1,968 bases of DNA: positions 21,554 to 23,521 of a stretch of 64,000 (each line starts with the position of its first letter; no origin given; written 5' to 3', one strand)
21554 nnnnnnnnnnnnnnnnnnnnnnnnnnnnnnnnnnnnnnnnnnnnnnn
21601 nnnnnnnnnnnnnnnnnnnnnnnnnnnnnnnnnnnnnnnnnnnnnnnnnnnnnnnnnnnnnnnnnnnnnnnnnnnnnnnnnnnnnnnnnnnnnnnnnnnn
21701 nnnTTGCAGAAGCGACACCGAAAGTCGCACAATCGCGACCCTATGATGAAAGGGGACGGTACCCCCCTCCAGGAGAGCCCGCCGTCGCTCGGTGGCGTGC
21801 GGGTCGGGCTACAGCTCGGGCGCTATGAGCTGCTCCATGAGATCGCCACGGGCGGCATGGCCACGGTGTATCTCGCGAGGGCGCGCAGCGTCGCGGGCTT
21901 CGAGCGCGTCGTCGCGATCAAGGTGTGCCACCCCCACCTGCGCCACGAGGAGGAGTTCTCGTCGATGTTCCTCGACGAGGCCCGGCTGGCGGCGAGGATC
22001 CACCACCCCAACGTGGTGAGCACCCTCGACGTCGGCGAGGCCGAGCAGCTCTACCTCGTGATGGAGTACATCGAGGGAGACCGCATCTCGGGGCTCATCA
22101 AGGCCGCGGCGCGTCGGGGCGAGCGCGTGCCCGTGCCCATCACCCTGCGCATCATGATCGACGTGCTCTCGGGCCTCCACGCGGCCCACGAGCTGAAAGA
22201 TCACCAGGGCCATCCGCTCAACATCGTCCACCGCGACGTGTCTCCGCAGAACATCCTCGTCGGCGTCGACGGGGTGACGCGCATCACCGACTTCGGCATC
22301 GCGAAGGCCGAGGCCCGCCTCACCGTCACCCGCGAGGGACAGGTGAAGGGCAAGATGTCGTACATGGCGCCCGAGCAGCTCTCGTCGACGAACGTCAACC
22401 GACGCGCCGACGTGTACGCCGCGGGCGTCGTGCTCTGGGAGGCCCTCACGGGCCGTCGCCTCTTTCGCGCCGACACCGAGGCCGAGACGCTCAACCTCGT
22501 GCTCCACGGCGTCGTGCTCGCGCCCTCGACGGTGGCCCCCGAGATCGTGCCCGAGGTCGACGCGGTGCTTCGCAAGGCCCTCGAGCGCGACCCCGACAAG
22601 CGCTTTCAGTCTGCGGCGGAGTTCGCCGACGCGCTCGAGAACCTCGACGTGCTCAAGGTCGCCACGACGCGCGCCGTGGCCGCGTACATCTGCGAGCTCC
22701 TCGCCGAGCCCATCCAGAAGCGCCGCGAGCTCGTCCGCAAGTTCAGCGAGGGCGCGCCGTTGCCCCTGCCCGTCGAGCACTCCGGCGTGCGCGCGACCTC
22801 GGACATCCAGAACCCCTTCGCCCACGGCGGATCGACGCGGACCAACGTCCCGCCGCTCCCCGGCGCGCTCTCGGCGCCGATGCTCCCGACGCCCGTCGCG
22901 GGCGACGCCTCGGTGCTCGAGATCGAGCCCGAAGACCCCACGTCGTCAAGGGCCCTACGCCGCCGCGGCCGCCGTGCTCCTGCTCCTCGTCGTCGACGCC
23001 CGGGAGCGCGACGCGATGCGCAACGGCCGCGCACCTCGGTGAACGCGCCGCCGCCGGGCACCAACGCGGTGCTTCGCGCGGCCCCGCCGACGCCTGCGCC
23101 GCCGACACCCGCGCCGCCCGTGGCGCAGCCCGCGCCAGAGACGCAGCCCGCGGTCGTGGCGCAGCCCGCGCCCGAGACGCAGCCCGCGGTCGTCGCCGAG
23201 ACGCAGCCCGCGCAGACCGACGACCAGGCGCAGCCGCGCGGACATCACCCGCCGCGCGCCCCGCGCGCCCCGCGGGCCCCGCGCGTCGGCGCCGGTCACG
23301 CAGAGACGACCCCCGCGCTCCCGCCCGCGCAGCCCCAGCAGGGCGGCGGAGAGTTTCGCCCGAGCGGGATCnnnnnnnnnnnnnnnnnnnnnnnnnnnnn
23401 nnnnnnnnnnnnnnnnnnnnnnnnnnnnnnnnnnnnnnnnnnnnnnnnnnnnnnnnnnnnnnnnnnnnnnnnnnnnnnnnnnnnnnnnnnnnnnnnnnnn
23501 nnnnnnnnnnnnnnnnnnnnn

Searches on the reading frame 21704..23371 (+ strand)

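Call 57: search_protein_families(library=padloc, proteins=[window:21704-23371:+], max_evalue=0.00001)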
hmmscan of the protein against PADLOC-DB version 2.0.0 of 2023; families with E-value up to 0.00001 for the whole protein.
window:21704-23371:+ (556 aa): 33 families (the best 25 are shown)
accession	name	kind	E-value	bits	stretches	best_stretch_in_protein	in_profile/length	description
PDLC04053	PD-T4-6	-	2.3e-74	248.6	1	37-313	7-270/311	-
PDLC04042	PD-T4-6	-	2.6e-74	248.5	1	38-317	8-275/292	-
PDLC04060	PD-T4-6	-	6.7e-71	237.6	1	38-314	7-269/486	-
PDLC04061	PD-T4-6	-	7.2e-70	234.9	1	37-514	14-488/510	-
PDLC04043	PD-T4-6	-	3.2e-69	232.1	1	33-344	9-308/452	-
PDLC04054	PD-T4-6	-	3e-64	215.6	1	39-313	11-272/347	-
PDLC04039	PD-T4-6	-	1.7e-60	203.4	1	32-398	7-352/458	-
PDLC04057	PD-T4-6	-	5e-60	201.8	1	39-313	8-269/443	-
PDLC04138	mad6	-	3.8e-59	199.2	1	38-314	50-310/659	mads_6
PDLC04047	PD-T4-6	-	1.1e-57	193.5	1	38-314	9-272/327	-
PDLC04041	PD-T4-6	-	3.7e-57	192.5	1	32-337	21-317/443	-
PDLC04052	PD-T4-6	-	8.1e-53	178.3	1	39-314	9-276/496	-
PDLC04040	PD-T4-6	-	1.5e-51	173.8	1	48-322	3-273/547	-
PDLC04048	PD-T4-6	-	3.4e-49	166.1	1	39-311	10-269/354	-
PDLC04055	PD-T4-6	-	2.2e-42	143.5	1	33-313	64-334/496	-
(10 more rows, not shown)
